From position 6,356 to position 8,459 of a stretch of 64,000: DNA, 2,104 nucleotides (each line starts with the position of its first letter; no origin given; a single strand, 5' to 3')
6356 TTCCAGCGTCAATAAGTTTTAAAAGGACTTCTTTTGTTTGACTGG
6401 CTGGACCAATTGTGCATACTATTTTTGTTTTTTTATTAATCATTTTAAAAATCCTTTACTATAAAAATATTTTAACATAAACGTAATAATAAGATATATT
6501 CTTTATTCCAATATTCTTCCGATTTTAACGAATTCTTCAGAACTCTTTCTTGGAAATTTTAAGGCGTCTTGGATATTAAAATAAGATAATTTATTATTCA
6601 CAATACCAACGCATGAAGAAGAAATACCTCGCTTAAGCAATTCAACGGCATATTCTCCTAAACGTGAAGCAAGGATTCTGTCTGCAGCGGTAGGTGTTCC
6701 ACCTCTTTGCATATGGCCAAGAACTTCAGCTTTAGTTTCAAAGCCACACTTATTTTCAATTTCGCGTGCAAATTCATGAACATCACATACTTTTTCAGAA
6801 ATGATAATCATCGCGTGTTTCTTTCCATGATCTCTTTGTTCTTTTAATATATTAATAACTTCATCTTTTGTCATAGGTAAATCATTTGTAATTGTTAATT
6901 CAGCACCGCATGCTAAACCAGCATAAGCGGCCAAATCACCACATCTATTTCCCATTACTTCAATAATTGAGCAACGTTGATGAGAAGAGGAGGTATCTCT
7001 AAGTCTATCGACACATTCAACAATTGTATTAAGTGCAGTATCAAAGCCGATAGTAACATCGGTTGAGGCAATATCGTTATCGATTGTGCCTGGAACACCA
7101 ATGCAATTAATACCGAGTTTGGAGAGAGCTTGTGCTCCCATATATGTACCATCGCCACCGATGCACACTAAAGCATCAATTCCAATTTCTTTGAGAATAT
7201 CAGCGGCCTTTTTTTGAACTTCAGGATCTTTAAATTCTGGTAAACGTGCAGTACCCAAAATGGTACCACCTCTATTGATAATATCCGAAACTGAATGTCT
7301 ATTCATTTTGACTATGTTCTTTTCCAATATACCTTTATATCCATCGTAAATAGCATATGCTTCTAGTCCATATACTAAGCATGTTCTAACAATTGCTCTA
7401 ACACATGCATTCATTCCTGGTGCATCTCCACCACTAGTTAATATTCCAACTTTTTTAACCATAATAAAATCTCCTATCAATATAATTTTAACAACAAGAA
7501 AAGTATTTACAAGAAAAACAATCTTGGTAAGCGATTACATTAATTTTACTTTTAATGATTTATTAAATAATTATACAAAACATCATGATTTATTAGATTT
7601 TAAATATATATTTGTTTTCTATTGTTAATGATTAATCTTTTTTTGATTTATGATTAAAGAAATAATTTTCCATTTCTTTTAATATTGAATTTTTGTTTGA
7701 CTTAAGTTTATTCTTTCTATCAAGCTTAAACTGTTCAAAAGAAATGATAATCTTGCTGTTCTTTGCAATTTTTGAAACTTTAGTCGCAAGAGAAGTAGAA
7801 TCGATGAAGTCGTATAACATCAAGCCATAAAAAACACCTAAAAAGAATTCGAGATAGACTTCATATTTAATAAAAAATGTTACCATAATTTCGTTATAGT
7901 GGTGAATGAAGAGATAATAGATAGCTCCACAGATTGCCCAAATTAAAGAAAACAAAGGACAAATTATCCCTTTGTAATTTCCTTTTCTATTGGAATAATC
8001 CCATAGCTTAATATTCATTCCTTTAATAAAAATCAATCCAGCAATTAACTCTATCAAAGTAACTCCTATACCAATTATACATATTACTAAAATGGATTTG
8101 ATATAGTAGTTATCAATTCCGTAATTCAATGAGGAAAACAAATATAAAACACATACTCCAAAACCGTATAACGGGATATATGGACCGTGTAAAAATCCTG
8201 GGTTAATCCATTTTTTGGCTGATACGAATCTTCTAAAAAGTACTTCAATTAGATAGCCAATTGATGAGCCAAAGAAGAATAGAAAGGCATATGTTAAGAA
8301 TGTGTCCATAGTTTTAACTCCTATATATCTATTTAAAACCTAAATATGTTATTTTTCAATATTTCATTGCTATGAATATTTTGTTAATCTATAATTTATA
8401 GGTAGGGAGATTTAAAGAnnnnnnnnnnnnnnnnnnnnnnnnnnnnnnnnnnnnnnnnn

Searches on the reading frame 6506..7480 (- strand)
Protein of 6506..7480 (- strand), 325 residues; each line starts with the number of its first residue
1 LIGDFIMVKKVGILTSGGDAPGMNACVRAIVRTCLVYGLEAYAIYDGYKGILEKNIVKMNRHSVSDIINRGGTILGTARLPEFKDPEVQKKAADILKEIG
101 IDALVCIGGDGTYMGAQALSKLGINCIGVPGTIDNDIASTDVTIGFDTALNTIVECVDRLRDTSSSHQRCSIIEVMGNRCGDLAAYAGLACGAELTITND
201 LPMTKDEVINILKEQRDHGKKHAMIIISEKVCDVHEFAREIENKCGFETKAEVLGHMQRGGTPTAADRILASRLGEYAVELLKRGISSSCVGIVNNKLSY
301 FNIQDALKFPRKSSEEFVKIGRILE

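Call 35: search_protein_families(library=pfam, proteins=[window:6506-7480:-], max_evalue=0.000001)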
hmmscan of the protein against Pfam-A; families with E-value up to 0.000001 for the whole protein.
window:6506-7480:- (325 aa): 1 family
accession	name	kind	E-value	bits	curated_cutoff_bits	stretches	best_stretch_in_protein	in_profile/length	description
PF00365.25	PFK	-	9.3e-109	363.5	30.9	1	10-282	1-277/277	Phosphofructokinase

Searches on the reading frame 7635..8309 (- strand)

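Call 35: search_protein_families(library=pfam, proteins=[window:7635-8309:-], max_evalue=0.000001)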
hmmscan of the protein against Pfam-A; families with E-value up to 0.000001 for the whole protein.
window:7635-8309:- (225 aa): 1 family
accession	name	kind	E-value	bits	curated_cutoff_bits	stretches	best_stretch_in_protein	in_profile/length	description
PF06541.16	ABC_trans_CmpB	-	3.7e-34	118.5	25.9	1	9-169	1-148/151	Putative ABC-transporter type IV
